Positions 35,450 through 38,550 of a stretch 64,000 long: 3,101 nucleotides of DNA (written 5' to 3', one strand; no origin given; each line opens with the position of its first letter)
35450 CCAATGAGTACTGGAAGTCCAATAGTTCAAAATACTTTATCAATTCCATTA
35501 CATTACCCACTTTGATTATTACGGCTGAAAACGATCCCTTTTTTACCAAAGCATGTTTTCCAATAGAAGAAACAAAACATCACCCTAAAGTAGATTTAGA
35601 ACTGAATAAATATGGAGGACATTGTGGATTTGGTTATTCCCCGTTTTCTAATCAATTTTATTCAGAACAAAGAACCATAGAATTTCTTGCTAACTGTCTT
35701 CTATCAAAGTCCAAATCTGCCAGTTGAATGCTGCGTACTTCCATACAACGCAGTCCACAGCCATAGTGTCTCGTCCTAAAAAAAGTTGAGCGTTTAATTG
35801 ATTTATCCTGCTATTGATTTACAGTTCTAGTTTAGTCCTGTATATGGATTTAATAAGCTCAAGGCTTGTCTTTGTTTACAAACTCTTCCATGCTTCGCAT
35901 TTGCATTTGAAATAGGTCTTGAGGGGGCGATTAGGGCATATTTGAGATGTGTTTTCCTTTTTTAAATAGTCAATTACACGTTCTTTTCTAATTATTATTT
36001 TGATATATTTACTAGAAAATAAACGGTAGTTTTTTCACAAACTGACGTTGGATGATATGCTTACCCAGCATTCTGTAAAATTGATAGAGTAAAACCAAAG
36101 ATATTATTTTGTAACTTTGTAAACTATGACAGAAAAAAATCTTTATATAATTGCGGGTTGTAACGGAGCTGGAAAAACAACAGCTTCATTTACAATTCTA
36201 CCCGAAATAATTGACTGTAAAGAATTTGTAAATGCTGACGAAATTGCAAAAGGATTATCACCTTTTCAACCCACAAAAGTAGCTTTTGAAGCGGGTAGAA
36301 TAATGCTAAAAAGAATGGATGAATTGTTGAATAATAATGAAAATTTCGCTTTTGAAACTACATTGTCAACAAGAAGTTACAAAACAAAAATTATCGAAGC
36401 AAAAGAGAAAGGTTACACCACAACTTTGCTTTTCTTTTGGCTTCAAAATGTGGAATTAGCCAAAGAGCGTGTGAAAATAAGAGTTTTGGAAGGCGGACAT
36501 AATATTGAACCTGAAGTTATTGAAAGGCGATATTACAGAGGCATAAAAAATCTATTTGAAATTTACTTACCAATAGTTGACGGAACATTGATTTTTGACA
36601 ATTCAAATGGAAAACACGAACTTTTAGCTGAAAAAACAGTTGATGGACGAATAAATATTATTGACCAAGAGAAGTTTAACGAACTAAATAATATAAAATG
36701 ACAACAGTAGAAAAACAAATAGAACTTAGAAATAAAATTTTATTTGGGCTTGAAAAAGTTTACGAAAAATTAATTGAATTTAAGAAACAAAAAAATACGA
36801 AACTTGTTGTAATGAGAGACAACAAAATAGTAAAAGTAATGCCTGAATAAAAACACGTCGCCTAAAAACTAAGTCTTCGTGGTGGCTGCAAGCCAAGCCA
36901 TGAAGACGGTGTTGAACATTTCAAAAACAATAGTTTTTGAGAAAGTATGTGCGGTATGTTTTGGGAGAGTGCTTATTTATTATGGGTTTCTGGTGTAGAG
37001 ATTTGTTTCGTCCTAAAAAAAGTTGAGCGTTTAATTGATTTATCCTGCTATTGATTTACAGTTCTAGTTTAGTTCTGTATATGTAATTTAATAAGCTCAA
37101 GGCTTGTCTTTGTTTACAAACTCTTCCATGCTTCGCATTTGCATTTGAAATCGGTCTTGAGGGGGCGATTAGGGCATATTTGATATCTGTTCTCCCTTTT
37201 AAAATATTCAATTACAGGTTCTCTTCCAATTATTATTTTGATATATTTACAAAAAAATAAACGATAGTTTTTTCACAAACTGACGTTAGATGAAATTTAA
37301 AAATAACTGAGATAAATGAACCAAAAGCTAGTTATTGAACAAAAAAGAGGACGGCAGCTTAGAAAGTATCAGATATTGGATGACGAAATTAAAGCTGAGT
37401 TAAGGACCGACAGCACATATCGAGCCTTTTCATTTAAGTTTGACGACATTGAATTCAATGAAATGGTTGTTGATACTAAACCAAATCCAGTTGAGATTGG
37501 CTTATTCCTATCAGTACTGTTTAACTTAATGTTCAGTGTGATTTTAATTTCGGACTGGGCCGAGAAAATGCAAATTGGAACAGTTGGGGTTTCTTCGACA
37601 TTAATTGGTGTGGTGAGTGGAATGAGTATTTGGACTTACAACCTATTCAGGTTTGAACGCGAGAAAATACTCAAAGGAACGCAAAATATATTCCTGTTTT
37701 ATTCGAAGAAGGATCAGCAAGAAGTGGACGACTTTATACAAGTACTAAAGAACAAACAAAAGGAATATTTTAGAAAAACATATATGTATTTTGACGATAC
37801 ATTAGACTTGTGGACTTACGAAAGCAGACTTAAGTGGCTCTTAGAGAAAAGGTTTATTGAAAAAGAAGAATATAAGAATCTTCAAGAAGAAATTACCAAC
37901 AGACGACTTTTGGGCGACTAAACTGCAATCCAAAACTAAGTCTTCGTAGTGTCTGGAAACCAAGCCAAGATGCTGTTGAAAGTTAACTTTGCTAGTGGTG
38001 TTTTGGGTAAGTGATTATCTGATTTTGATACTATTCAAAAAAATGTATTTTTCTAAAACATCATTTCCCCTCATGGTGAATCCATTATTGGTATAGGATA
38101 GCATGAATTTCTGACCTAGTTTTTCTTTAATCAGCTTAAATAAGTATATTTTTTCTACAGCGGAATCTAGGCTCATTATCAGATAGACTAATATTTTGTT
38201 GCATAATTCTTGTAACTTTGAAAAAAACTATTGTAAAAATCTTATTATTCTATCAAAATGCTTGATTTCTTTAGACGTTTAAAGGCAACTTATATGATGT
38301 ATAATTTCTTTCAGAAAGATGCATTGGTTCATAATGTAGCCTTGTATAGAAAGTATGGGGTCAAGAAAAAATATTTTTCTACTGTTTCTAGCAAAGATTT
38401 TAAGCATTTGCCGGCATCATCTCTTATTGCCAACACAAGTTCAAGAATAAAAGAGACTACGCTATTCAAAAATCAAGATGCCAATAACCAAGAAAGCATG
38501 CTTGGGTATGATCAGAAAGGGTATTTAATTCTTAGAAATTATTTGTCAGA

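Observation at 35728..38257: Small cassette-like array: unrelated ORFs each bracketed by a ~287-bp upstream repeat and a conserved hairpin-containing downstream module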

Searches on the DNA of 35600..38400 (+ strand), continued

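Call 115: search_with_rna_model(model_id=R1, sources=[L158, L159, L160, L161, L162, L163, L164, L165, L166, L167, L168, L169, L170, L171, L172, L173, L174, L175, L176, L177, L046, L047, L052, L014, L015, L016, L017, L018, L019, L020, L021, L022, L023, L024, L025, L026, L027, L028, L029, L030, L031, L032, L033, L034, L035, L036, L037, L038], max_evalue=0.1)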
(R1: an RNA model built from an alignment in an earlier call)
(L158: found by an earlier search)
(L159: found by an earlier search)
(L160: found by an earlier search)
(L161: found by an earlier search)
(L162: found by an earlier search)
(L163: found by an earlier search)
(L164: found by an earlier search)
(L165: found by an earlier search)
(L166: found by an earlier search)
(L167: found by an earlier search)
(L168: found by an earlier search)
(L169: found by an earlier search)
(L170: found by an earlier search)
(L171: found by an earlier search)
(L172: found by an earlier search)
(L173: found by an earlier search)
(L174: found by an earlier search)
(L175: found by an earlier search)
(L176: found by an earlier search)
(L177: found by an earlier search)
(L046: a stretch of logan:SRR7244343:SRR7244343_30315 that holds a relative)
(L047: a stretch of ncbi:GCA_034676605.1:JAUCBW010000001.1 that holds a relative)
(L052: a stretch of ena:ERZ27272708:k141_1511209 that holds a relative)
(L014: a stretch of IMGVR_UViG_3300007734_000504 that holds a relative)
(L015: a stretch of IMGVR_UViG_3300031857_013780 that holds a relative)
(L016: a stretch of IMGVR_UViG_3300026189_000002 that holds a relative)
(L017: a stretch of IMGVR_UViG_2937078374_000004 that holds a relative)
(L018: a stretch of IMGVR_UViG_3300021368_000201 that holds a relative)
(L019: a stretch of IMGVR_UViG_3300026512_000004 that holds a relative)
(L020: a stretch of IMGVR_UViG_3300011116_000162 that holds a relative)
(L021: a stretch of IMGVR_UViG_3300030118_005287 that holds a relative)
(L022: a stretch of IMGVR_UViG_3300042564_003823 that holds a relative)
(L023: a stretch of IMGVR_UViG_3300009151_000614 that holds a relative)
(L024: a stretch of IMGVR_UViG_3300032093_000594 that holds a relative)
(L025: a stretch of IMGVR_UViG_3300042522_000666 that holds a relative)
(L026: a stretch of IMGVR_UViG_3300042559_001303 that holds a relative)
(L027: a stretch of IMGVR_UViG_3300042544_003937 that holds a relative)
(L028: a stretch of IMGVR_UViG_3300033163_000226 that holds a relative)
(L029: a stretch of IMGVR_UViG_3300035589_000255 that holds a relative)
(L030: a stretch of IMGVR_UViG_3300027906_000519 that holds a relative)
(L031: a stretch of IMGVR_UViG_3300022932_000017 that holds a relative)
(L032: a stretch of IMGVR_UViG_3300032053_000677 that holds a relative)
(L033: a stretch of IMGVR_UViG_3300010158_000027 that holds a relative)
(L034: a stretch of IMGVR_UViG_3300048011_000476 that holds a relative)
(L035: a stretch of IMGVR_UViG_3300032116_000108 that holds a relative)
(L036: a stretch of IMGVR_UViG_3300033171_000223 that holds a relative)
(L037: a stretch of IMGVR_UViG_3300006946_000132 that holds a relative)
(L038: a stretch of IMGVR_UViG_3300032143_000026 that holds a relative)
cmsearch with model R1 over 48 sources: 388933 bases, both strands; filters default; matches with E-value up to 0.1: 0.
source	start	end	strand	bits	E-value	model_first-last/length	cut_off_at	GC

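Call 118: search_dna_similar(query=window:35767-36058:+, collection=plasmids, mode=distant, max_rows=10)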
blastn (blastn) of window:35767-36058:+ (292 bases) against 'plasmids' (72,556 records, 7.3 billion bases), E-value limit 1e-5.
No match.

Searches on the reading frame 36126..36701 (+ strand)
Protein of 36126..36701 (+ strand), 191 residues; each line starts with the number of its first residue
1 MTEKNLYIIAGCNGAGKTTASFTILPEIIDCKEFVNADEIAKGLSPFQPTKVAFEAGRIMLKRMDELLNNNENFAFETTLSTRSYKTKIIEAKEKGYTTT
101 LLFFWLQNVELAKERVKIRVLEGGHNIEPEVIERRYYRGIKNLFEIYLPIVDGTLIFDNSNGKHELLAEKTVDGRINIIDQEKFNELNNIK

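Call 9: search_protein_families(library=pfam, proteins=[window:36126-36701:+], max_evalue=0.01)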
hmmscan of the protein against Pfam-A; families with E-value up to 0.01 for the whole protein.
window:36126-36701:+ (191 aa): 2 families
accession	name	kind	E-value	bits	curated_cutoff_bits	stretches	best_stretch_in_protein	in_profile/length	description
PF06414.18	Zeta_toxin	-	5.5e-11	42.7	22.3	1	4-161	16-189/199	Zeta toxin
PF13671.12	AAA_33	-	4.9e-05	24.1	27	1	7-128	2-129/143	AAA domain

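Call 10: find_encoding_contigs(protein=window:36126-36701:+, flank=10000, max_places=10)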
Protein window:36126-36701:+ (191 aa): 1 contig read that carries it; 1 place shown.
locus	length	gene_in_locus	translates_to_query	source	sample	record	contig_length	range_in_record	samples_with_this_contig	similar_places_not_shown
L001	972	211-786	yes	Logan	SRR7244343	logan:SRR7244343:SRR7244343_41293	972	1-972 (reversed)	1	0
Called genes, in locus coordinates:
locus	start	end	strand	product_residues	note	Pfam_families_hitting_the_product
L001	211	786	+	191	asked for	PF06414:Zeta_toxin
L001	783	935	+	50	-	-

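Call 45: search_protein_families(library=ncbifam, proteins=[window:36126-36701:+], max_evalue=0.1)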
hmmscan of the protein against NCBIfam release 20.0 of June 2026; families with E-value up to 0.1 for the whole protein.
window:36126-36701:+ (191 aa): 0 families

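Call 46: search_protein_families(library=padloc, proteins=[window:36126-36701:+], max_evalue=0.1)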
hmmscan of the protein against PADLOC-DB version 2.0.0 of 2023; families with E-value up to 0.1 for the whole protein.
window:36126-36701:+ (191 aa): 0 families

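Call 47: find_homologous_proteins(query=window:36126-36701:+, max_evalue=1e-20)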
Query window:36126-36701:+ (191 aa): 8000 proteins with E <= 1e-20 among 8000 candidates; the best 120 are listed.
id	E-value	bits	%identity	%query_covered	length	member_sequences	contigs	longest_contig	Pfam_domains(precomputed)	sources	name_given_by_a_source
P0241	6.5e-121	419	100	100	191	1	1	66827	PF06414.19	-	-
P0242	1.1e-111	389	91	100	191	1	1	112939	PF06414.19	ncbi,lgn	ncbi:MAG: zeta toxin family protein [Bacteroidia bacterium]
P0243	2.1e-111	388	91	100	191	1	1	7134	PF06414.19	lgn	-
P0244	9.3e-111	386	92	100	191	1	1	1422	PF06414.19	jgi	jgi:predicted ABC-type ATPase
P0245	8.4e-110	382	91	100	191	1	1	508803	PF06414.19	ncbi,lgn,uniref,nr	ncbi:zeta toxin family protein [Pedobacter sp. CFBP9032]|uniref:zeta toxin family protein n=1 Tax=Pe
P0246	2.0e-106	371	89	99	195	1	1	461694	PF06414.19,PF13671.13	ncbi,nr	ncbi:MAG: zeta toxin family protein [Bacteroidetes bacterium]|nr:zeta toxin family protein [Bacteroi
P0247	4.6e-106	370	89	99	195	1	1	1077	PF06414.19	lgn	-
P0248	3.6e-105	367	87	100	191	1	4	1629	PF06414.19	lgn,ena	-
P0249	1.0e-104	366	86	100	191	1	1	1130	PF06414.19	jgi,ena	-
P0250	1.3e-104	366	85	100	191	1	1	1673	PF06414.19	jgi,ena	jgi:predicted ABC-type ATPase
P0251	1.4e-104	365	86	100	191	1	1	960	PF06414.19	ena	-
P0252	1.4e-104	365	86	100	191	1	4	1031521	PF06414.19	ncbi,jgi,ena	jgi:predicted ABC-type ATPase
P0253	1.8e-104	365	85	100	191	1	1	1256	PF06414.19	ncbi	-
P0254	1.8e-104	365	85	100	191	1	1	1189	PF06414.19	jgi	jgi:predicted ABC-type ATPase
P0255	2.1e-104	365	85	100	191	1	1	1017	PF06414.19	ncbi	-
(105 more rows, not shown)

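Call 48: find_encoding_contigs(protein=P0245, flank=5000, max_places=3)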
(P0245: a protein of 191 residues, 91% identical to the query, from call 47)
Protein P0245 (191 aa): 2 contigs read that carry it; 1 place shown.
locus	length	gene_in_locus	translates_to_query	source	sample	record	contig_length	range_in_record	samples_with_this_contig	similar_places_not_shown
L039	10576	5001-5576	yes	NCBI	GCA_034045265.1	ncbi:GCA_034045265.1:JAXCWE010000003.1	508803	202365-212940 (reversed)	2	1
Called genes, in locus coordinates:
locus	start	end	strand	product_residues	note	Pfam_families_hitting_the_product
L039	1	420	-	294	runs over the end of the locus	-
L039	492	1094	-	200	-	PF02525:Flavodoxin_2, PF03358:FMN_red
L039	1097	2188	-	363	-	PF00724:Oxidored_FMN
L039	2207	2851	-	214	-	PF00106:adh_short, PF08659:KR (weak), PF13561:adh_short_C2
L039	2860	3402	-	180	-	PF03358:FMN_red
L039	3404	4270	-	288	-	PF02678:Pirin, PF05726:Pirin_C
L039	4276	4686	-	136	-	PF13564:DoxX_2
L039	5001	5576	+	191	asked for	PF06414:Zeta_toxin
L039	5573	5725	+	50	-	-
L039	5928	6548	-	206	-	PF01370:Epimerase (weak), PF05368:NmrA, PF13460:NAD_binding_10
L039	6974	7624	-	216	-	PF01370:Epimerase, PF05368:NmrA, PF13460:NAD_binding_10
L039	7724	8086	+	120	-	PF01638:HxlR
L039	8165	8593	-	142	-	PF12680:SnoaL_2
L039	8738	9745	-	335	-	PF08240:ADH_N, PF00107:ADH_zinc_N, PF13602:ADH_zinc_N_2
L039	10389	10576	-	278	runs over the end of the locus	PF13557:Phenol_MetA_deg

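Call 49: find_encoding_contigs(protein=P0242, flank=5000, max_places=3)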
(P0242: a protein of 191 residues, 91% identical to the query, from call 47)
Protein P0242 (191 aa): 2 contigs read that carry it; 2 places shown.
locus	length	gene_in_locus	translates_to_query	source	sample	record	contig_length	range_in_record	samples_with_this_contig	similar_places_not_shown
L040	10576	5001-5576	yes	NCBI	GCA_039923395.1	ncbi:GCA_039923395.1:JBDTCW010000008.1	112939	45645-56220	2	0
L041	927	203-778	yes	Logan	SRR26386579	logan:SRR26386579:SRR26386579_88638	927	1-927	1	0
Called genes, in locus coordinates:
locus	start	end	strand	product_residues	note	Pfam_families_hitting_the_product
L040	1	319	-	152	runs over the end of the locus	PF22544:HYDIN_VesB_CFA65-like_Ig, PF07610:DUF1573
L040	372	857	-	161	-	PF07610:DUF1573, PF22544:HYDIN_VesB_CFA65-like_Ig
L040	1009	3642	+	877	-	PF00133:tRNA-synt_1, PF09334:tRNA-synt_1g (weak), PF13603:tRNA-synt_1_2, PF09334:tRNA-synt_1g (weak), PF08264:Anticodon_1, PF10458:Val_tRNA-synt_C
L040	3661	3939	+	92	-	-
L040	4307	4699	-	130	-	PF01152:Bac_globin (weak)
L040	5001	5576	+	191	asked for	PF06414:Zeta_toxin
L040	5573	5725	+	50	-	-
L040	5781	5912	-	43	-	-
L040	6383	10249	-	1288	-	PF16289:PIN_12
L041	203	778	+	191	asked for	PF06414:Zeta_toxin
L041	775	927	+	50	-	?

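Call 50: find_encoding_contigs(protein=P0252, flank=5000, max_places=4)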
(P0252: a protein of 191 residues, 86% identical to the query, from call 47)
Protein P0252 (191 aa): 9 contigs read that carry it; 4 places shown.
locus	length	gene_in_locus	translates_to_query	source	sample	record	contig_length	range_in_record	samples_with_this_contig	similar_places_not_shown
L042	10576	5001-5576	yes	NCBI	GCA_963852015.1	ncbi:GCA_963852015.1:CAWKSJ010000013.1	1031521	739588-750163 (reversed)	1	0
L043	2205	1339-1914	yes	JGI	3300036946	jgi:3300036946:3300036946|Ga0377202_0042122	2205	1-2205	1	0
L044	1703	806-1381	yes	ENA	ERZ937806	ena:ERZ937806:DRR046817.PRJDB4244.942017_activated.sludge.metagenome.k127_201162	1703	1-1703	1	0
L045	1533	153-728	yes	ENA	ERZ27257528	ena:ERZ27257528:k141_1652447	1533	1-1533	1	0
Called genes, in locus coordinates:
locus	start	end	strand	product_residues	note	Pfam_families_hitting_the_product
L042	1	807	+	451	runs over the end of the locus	PF01548:DEDD_Tnp_IS110, PF02371:Transposase_20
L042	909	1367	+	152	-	-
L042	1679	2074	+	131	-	PF13518:HTH_28 (weak)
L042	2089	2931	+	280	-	PF00665:rve, PF13683:rve_3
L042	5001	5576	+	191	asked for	PF06414:Zeta_toxin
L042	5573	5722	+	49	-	-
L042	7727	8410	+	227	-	PF03372:Exo_endo_phos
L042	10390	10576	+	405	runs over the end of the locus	PF13173:AAA_14, PF13635:DUF4143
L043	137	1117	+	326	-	PF14399:BtrH_N, PF16169:DUF4872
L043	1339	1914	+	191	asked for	PF06414:Zeta_toxin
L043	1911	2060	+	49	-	-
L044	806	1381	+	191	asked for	PF06414:Zeta_toxin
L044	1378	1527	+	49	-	-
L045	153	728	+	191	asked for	PF06414:Zeta_toxin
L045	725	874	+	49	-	-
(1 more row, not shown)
